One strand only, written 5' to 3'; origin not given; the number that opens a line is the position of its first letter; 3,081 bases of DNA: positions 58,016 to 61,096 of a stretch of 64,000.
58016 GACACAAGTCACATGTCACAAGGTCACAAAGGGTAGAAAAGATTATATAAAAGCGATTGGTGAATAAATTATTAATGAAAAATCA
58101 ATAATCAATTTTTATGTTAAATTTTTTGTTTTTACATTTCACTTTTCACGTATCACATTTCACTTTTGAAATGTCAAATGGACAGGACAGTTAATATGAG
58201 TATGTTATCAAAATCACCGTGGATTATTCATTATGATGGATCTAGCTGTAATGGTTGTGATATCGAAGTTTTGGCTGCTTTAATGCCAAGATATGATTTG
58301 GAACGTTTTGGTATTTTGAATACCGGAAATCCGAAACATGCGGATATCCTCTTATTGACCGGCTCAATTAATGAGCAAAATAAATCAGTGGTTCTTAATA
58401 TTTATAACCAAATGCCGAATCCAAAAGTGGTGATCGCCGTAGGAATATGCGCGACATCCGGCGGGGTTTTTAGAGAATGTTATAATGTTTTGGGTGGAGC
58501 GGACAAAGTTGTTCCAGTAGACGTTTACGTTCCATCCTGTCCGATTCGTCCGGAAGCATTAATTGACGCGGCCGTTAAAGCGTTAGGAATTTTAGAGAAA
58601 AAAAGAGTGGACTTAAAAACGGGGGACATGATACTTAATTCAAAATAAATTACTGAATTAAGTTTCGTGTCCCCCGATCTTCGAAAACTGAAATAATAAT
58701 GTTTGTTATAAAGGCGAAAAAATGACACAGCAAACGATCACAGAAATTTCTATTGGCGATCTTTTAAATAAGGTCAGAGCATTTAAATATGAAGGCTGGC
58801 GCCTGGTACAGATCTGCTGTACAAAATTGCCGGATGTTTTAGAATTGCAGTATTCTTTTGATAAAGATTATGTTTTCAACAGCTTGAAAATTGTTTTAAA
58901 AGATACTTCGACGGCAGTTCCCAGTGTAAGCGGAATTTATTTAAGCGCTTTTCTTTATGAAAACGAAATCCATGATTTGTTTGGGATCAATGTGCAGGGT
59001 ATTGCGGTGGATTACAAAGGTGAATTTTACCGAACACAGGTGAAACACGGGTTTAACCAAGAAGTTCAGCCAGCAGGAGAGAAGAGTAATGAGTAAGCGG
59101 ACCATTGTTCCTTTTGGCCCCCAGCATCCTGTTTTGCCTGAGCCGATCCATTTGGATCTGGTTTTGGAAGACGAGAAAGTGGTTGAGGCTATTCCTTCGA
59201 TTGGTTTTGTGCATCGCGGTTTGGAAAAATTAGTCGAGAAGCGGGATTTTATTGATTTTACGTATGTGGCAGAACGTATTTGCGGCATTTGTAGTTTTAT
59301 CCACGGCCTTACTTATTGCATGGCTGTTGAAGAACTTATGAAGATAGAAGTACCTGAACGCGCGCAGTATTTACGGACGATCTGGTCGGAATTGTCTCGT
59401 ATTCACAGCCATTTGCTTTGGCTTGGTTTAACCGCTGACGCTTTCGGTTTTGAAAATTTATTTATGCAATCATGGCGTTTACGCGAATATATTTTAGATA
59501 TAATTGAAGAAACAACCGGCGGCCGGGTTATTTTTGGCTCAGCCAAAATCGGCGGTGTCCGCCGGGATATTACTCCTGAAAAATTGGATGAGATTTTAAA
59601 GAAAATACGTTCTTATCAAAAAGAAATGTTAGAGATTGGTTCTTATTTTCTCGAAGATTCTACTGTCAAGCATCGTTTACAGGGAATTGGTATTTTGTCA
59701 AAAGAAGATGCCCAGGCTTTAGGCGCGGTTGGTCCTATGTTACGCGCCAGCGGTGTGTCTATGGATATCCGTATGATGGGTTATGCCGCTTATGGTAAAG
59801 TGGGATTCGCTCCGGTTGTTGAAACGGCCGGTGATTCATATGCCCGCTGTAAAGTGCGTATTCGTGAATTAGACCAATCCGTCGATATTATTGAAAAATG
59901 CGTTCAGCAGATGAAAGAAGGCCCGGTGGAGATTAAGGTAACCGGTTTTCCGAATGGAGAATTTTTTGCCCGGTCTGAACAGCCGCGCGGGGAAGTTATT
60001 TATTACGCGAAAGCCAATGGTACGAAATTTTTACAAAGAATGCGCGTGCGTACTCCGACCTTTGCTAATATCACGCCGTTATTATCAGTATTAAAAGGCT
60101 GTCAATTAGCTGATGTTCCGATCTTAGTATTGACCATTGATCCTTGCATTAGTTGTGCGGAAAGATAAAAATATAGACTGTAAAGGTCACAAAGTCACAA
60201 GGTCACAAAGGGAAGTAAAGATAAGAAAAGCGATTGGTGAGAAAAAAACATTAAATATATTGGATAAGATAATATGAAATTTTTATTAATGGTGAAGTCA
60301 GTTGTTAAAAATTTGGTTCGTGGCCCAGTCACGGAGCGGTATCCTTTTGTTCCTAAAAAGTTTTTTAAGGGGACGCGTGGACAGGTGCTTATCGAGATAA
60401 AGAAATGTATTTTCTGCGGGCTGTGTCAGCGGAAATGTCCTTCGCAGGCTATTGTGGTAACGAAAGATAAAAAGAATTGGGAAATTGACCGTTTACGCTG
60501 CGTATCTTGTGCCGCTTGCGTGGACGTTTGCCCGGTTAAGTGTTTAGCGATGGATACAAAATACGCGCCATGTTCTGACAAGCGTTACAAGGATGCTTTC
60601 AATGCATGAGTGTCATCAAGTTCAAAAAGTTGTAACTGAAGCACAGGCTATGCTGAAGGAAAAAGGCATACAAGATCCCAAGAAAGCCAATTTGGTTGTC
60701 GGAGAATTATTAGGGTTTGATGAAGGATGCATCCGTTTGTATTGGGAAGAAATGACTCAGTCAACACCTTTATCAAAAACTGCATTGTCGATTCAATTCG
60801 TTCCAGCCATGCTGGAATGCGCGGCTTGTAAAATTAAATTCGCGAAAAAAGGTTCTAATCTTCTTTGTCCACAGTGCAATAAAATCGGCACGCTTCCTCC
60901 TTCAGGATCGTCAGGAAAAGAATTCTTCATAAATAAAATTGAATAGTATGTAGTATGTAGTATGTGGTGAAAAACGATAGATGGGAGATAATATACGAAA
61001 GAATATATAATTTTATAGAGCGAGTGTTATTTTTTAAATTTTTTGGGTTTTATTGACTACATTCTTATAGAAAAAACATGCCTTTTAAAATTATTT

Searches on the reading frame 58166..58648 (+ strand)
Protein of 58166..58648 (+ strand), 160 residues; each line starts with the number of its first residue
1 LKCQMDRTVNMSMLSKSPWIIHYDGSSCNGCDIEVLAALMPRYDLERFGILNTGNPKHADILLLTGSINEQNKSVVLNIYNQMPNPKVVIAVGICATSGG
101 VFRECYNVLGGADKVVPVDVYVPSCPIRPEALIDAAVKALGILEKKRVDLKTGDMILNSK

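Call 10: search_protein_families(library=pfam, proteins=[window:58166-58648:+])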
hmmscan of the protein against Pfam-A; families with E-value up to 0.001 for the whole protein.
window:58166-58648:+ (160 aa): 1 family
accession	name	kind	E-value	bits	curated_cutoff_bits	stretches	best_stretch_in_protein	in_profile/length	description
PF01058.29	Oxidored_q6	-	4.3e-31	107.7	27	1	28-138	1-127/128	NADH ubiquinone oxidoreductase, 20 Kd subunit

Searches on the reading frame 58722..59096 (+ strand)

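Call 81: search_protein_families(library=pfam, proteins=[window:58722-59096:+], max_evalue=0.00001)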
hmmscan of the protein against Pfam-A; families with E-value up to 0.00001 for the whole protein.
window:58722-59096:+ (124 aa): 1 family
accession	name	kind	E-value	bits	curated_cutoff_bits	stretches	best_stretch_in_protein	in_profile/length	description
PF00329.25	Complex1_30kDa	-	8.5e-08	33.2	22.5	1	27-93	25-96/124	Respiratory-chain NADH dehydrogenase, 30 Kd subunit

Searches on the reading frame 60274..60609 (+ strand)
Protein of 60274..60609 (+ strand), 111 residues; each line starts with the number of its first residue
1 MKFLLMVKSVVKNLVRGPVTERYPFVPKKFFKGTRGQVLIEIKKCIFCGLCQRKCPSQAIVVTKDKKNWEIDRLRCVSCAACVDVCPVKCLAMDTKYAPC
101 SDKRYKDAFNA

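Call 10: search_protein_families(library=pfam, proteins=[window:60274-60609:+])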
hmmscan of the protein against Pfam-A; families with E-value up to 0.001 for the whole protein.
window:60274-60609:+ (111 aa): 12 families
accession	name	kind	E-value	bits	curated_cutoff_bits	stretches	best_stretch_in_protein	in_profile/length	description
PF00037.32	Fer4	-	2.6e-11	43.3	21.1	2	43-60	6-23/24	4Fe-4S binding domain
PF14697.11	Fer4_21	-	9.7e-11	42.1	35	1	40-93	3-59/59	4Fe-4S dicluster domain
PF12838.12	Fer4_7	-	1.1e-10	42.2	27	1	44-90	1-52/52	4Fe-4S dicluster domain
PF13187.11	Fer4_9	-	5.7e-10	39.5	27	1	44-90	1-51/52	4Fe-4S dicluster domain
PF13237.11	Fer4_10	-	1.8e-08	34.6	25.5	1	39-87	3-53/53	4Fe-4S dicluster domain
PF13484.11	Fer4_16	-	1.5e-07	32.5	30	0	75-105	1-32/66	4Fe-4S double cluster binding domain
PF12797.12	Fer4_2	-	1.6e-07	31.3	24.5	1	71-88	5-22/22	4Fe-4S binding domain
PF12837.12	Fer4_6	-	1e-06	28.8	25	0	70-89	3-22/24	4Fe-4S binding domain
PF13534.11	Fer4_17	-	5.7e-06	27.2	22.2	0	40-58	41-59/61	4Fe-4S dicluster domain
PF12800.12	Fer4_4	-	8.9e-05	23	24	0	75-88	3-16/17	4Fe-4S binding domain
PF13183.11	Fer4_8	-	0.00052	20.9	27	0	42-59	2-19/68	4Fe-4S dicluster domain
PF12798.12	Fer4_3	-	0.00059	20.9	27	0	45-59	1-15/15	4Fe-4S binding domain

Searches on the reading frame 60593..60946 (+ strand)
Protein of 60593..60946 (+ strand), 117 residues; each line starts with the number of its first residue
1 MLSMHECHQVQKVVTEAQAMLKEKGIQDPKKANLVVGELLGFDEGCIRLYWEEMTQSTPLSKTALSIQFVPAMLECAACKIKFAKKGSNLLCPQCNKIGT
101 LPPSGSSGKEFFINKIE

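Call 10: search_protein_families(library=pfam, proteins=[window:60593-60946:+])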
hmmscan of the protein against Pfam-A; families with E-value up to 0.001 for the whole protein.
window:60593-60946:+ (117 aa): 1 family
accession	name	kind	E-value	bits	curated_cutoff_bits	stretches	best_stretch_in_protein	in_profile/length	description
PF01155.25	HypA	-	7.6e-18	65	28.9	1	4-117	1-111/112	Hydrogenase/urease nickel incorporation, metallochaperone, hypA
